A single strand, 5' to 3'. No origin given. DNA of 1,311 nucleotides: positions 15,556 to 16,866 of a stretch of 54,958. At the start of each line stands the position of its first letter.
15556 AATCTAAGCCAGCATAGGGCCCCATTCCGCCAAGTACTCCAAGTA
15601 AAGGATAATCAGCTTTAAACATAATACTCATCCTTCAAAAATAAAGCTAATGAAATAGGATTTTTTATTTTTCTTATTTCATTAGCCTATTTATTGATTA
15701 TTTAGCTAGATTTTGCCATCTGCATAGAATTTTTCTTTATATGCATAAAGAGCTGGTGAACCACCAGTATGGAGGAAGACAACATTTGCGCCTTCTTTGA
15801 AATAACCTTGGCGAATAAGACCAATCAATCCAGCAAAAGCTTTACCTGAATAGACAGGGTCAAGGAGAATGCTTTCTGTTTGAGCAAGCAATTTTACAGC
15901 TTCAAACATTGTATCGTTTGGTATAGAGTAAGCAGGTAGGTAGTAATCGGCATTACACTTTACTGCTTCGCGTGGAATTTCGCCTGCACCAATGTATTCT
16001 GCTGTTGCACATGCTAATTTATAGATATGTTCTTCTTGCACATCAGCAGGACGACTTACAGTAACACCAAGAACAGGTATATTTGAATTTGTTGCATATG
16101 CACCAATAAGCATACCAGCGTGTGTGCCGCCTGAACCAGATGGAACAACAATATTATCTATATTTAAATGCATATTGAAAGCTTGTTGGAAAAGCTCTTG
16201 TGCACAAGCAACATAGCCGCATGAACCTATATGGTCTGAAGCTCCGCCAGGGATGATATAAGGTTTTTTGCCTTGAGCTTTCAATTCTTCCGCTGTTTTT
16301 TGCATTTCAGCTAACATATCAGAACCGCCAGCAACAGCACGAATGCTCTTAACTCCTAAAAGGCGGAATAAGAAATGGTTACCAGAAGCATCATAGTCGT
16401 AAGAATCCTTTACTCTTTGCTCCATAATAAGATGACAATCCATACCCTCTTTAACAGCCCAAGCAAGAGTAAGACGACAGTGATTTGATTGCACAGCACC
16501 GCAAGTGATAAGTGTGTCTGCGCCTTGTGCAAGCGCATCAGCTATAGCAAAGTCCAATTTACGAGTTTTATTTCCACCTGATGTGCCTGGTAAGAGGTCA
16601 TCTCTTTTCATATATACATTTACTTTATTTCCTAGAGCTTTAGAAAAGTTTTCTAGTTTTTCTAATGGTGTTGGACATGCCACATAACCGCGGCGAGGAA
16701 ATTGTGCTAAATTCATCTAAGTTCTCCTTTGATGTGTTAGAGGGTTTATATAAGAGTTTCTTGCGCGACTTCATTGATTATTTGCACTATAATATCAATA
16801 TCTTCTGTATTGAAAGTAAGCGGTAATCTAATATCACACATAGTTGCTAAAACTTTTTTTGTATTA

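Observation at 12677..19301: HisD-like dehydrogenase + DegT aminotransferase + CuyA-like lyase + racemase + RidA + SulP: candidate amino-sulfonate desulfonation operon with an unusual front end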

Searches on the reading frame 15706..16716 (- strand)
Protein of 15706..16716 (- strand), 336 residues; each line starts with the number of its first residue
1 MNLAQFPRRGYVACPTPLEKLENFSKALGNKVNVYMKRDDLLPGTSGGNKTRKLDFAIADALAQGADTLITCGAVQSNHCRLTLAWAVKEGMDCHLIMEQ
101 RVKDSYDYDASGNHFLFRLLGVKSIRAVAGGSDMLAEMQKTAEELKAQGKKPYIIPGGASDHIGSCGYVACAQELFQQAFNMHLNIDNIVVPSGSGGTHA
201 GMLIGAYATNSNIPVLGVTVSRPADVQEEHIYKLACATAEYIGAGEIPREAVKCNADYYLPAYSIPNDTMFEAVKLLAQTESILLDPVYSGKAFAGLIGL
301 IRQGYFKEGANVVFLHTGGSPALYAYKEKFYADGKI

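Call 4: search_protein_families(library=pfam, proteins=[window:15706-16716:-])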
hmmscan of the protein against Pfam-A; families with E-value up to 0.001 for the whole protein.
window:15706-16716:- (336 aa): 1 family
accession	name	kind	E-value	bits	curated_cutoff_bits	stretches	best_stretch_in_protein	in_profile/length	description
PF00291.31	PALP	-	8.6e-53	180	35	1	15-318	7-295/295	Pyridoxal-phosphate dependent enzyme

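Call 5: search_protein_families(library=ncbifam, proteins=[window:15706-16716:-])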
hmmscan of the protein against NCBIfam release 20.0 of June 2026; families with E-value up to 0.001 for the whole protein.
window:15706-16716:- (336 aa): 21 families
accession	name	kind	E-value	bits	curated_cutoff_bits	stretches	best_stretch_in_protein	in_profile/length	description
NF052482.1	sulfolyase_CuyA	equivalog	8.4e-153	508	450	1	1-330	1-331/332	D-cysteate sulfo-lyase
NF003030.0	PRK03910.1-3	equivalog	1.2e-89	300.9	429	1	2-331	9-336/338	D-cysteine desulfhydrase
TIGR01275.1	ACC_deam_rel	subfamily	3e-87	292.9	289.4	1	13-329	5-320/321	pyridoxal phosphate-dependent enzymes, D-cysteine desulfhydrase family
NF003032.0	PRK03910.1-5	equivalog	2.4e-86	289.9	469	1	2-329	6-329/330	D-cysteine desulfhydrase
NF003029.0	PRK03910.1-1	equivalog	1e-83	281.5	610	1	2-328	5-326/328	D-cysteine desulfhydrase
TIGR01274.1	ACC_deam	equivalog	1.5e-81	274.1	392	1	2-330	1-334/337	1-aminocyclopropane-1-carboxylate deaminase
NF052537.1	CoM_syn_XcbE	exception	4.9e-77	259.3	450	1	3-325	3-322/322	coenzyme M biosynthesis enzyme XcbE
NF010646.0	PRK14045.1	equivalog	1.7e-67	228.1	550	1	3-330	9-325/329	1-aminocyclopropane-1-carboxylate deaminase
NF005600.0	PRK07334.1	equivalog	2.8e-06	26.2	496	1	133-319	130-310/408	threonine ammonia-lyase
TIGR00263.1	trpB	equivalog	4.1e-06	26.1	392.45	1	9-218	44-250/385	tryptophan synthase subunit beta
TIGR01124.1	ilvA_2Cterm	equivalog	4.5e-06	25.5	411.3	1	12-220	14-201/499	threonine ammonia-lyase, biosynthetic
NF006674.0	PRK09224.1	subfamily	6.2e-06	25.2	577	1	12-221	22-210/508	threonine ammonia-lyase IlvA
TIGR02079.1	THD1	equivalog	2.6e-05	23.2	440.55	1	13-217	14-201/410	threonine ammonia-lyase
NF007989.0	PRK10717.1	equivalog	3.1e-05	23.2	387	1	170-315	165-305/334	cysteine synthase A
NF006050.0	PRK08197.1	equivalog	5.6e-05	22.1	303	0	16-98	81-158/406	threonine synthase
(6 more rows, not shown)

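Call 25: search_solved_structures(query=window:15706-16716:-, show_alignments=1)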
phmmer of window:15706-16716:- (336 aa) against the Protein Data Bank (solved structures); distinct sequences matched with E-value up to 0.001: 36.
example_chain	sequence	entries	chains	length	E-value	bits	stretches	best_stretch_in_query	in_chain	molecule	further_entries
7ysk_A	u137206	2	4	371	2.9e-99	335.7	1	1-330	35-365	D-Cysteine desulfhydrase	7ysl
4d97_A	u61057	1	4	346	1.8e-77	264.1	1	2-327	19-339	D-cysteine desulfhydrase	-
4d8t_A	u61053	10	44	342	2.1e-77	263.9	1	2-327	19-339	D-cysteine desulfhydrase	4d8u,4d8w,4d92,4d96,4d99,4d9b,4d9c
1rqx_A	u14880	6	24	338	1.4e-69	238.1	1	1-328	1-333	1-aminocyclopropane-1-carboxylate deaminase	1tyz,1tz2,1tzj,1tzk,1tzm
1f2d_A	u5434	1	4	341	3.9e-58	200.6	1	3-330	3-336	1-AMINOCYCLOPROPANE-1-CARBOXYLATE DEAMINASE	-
1j0e_A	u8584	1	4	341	1.4e-57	198.8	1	3-330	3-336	1-aminocyclopropane-1-carboxylate deaminase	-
1j0c_A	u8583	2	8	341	2.5e-57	197.9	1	3-330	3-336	1-aminocyclopropane-1-carboxylate deaminase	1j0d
1j0a_A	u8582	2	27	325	6.5e-57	196.5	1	3-330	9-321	1-aminocyclopropane-1-carboxylate deaminase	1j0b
2zsj_A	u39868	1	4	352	4.4e-10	42.6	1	263-318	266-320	Threonine synthase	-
9jqf_A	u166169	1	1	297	4.5e-06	29.5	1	26-202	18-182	1-aminocyclopropane-1-carboxylate deaminase/D-cysteine desulfhydrase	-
1fuy_B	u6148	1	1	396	6.7e-06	28.9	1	9-139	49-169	TRYPTOPHAN SYNTHASE BETA CHAIN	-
2j9y_B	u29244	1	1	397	6.7e-06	28.9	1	9-136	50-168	TRYPTOPHAN SYNTHASE BETA CHAIN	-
2j9z_B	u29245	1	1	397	7e-06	28.8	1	9-136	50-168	TRYPTOPHAN SYNTHASE BETA CHAIN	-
5ey5_B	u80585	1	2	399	7.1e-06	28.8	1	6-218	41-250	LBCA-b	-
6duc_B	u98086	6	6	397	7.2e-06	28.8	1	9-140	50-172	Tryptophan synthase beta chain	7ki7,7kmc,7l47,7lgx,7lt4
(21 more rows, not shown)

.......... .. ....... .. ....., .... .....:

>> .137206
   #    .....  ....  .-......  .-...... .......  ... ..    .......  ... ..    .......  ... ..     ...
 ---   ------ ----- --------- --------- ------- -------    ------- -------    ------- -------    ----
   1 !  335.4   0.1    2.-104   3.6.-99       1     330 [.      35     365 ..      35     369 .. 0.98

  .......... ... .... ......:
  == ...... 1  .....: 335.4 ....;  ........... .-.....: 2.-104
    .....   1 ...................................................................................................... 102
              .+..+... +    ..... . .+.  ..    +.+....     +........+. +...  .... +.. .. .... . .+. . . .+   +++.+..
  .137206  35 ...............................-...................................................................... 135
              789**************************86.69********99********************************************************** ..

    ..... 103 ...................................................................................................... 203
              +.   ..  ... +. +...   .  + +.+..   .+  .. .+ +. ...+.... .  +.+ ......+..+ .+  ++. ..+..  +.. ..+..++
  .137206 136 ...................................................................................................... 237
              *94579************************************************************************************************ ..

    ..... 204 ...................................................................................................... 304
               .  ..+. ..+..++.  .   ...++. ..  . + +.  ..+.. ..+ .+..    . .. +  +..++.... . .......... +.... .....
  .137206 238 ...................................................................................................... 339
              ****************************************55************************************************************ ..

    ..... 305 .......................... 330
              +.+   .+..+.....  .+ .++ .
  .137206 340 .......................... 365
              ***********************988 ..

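Call 49: search_solved_structures(query=window:15706-16716:-, show_alignments=3, max_evalue=1e-70)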
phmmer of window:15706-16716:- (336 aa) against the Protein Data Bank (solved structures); distinct sequences matched with E-value up to 1e-70: 3.
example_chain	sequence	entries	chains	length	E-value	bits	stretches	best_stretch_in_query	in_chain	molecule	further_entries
7ysk_A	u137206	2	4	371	2.9e-99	335.7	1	1-330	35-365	D-Cysteine desulfhydrase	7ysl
4d97_A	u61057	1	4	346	1.8e-77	264.1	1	2-327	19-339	D-cysteine desulfhydrase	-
4d8t_A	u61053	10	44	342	2.1e-77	263.9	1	2-327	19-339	D-cysteine desulfhydrase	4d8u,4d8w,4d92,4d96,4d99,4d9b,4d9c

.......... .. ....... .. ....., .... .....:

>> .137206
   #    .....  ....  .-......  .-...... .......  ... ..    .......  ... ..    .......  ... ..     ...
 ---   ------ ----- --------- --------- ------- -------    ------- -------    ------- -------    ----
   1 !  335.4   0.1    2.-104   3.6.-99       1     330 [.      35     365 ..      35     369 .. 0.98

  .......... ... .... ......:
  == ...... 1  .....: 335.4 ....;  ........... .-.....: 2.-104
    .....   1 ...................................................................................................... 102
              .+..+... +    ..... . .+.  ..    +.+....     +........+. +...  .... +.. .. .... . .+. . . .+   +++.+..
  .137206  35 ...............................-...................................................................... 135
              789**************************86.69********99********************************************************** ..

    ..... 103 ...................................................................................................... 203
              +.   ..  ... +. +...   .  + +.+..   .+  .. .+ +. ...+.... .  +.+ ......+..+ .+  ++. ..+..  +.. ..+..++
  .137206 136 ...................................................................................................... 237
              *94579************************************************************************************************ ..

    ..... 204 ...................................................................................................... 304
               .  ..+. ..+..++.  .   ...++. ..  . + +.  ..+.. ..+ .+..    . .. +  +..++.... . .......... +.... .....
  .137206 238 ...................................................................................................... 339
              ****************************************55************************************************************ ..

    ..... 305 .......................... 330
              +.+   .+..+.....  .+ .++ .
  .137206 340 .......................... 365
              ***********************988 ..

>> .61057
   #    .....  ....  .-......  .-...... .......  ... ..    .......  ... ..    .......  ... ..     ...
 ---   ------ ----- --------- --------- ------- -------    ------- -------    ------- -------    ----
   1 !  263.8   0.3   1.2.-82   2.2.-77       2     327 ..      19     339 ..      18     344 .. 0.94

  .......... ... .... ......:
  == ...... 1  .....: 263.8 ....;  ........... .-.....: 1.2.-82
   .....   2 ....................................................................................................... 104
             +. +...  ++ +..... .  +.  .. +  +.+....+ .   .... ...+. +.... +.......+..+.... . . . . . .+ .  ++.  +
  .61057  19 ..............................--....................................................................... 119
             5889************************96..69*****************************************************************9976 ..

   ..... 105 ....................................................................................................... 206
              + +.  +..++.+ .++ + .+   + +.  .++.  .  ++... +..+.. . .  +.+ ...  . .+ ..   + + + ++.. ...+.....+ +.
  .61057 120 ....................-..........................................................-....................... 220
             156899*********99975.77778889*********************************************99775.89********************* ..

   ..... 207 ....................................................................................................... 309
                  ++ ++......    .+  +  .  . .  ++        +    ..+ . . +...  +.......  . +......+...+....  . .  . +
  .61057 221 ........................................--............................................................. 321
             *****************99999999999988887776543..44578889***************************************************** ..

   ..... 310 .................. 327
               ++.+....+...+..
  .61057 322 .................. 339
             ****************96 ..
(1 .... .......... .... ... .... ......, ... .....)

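Call 53: find_encoding_contigs(protein=window:15706-16716:-, flank=2000, max_places=3)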
Protein window:15706-16716:- (336 aa): no gene with exactly this product is on record in the collection.
